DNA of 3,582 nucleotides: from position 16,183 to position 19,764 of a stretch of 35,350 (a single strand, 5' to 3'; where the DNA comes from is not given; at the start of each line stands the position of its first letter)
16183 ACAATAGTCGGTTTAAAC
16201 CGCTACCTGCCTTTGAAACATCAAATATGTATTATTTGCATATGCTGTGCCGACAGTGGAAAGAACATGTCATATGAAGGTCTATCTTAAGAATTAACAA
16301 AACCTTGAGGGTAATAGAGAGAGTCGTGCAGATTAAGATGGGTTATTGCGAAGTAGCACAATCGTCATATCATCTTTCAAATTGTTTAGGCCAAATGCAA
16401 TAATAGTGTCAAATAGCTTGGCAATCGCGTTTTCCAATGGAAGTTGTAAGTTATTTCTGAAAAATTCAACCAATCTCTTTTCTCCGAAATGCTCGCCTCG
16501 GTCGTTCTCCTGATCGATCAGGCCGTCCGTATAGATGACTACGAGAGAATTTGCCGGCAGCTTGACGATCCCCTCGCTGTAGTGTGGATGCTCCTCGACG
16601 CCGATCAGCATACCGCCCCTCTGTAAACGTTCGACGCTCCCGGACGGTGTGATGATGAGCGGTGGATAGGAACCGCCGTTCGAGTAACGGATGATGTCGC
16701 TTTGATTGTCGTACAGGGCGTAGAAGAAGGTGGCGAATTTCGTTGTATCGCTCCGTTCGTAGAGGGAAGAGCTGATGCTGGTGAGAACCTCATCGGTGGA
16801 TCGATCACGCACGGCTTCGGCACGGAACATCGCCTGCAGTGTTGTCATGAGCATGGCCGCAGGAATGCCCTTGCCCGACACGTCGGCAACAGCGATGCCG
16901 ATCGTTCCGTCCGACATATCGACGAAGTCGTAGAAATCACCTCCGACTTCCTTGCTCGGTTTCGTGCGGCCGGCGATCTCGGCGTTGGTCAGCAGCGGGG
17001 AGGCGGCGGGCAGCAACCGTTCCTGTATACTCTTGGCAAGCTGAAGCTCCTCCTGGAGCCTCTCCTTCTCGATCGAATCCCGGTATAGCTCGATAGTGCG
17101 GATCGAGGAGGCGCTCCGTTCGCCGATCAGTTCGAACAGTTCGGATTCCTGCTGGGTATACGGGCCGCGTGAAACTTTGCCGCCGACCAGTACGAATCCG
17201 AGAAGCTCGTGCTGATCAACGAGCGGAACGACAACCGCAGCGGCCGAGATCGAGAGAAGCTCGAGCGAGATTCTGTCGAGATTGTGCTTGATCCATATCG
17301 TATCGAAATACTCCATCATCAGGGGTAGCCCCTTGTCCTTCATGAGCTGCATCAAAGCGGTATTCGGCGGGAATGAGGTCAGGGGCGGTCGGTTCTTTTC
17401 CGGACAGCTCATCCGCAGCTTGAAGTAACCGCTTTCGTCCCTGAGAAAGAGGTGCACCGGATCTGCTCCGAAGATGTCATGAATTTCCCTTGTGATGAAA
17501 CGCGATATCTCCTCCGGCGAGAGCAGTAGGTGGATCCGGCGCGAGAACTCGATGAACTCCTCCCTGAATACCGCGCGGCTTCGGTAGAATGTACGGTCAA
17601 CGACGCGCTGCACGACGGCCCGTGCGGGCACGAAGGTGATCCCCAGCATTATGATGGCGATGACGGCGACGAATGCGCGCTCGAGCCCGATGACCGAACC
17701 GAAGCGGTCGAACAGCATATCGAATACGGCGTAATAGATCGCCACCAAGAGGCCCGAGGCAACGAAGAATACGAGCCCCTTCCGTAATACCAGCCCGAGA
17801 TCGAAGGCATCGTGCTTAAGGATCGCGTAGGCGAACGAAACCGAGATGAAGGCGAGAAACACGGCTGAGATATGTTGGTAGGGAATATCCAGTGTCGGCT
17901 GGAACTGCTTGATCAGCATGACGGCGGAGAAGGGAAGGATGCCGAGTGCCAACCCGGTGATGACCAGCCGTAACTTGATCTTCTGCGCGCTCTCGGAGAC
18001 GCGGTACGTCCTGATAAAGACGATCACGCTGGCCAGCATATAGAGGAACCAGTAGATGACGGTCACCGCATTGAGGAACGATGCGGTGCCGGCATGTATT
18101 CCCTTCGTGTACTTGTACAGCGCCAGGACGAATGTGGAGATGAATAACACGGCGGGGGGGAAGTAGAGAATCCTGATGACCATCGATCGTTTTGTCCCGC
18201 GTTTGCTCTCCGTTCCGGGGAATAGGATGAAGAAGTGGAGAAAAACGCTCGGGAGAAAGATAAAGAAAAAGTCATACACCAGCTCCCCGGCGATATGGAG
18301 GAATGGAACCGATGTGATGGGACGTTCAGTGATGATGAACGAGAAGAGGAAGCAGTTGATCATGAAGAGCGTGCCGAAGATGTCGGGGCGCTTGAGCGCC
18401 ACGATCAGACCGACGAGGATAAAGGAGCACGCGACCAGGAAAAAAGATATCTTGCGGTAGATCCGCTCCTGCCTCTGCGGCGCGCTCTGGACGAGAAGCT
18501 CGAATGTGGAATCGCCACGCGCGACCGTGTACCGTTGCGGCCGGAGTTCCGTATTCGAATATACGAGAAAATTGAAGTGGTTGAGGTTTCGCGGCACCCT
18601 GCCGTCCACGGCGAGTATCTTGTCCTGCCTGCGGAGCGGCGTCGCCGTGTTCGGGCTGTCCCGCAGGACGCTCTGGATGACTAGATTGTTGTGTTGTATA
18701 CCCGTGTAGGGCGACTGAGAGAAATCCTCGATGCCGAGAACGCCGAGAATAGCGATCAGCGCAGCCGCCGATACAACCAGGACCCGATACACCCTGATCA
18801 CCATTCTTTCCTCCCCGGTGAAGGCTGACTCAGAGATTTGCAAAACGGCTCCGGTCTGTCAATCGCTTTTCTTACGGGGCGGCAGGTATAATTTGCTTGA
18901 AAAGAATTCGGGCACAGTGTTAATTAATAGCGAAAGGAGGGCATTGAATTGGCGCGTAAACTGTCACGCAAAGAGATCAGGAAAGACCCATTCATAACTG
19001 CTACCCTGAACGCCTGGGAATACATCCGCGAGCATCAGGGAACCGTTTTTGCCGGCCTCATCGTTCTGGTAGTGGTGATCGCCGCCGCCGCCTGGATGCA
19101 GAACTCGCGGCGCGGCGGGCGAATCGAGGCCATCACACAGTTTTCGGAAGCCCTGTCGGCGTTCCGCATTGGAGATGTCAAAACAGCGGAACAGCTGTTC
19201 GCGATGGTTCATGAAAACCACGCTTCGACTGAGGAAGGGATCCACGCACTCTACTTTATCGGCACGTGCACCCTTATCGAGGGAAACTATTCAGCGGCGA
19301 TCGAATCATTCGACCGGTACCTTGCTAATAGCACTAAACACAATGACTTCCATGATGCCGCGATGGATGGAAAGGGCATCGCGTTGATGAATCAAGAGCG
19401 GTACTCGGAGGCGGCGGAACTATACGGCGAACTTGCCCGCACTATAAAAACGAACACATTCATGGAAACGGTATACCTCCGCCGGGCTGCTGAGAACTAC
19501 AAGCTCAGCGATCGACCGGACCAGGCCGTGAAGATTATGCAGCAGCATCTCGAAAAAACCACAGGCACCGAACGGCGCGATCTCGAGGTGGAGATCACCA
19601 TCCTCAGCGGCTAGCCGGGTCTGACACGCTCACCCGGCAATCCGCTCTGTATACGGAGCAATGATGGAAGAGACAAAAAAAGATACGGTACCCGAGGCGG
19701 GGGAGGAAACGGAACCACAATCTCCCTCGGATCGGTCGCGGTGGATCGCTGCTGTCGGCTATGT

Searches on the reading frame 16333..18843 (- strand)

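Call 7: search_protein_families(library=pfam, proteins=[window:16333-18843:-], max_evalue=0.01)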
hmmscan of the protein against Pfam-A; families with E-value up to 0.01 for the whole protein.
window:16333-18843:- (836 aa): 6 families
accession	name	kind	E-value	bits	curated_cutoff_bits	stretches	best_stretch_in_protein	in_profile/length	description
PF07228.17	SpoIIE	-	8.9e-48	163.2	25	1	644-832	1-190/192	Stage II sporulation protein E (SpoIIE)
PF13492.12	GAF_3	-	1.6e-06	29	27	1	442-581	1-127/129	GAF domain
PF01590.32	GAF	-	1.7e-05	25.8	22.4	1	443-579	2-131/133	GAF domain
PF13185.12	GAF_2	-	0.00031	21.4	28.6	1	442-576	3-130/136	GAF domain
PF13180.12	PDZ_2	-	0.0019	18.8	27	1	51-115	11-75/80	PDZ domain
PF00595.29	PDZ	-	0.0039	18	23.2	0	51-89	24-62/81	PDZ domain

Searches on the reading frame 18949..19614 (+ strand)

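Call 69: search_protein_families(library=pfam, proteins=[window:18949-19614:+], max_evalue=0.00001)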
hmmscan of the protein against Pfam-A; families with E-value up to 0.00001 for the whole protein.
window:18949-19614:+ (221 aa): 4 families
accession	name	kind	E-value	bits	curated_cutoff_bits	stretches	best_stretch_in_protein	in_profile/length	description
PF07719.23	TPR_2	-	1.1e-06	28.7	27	0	140-163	5-28/34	Tetratricopeptide repeat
PF13432.12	TPR_16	-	1.2e-06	29.3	32.7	0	67-128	3-61/65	Tetratricopeptide repeat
PF13176.12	TPR_7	-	3e-06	27.3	27.9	0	141-167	4-30/36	Tetratricopeptide repeat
PF13424.12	TPR_12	-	5.5e-06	26.9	30.1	0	68-128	10-75/77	Tetratricopeptide repeat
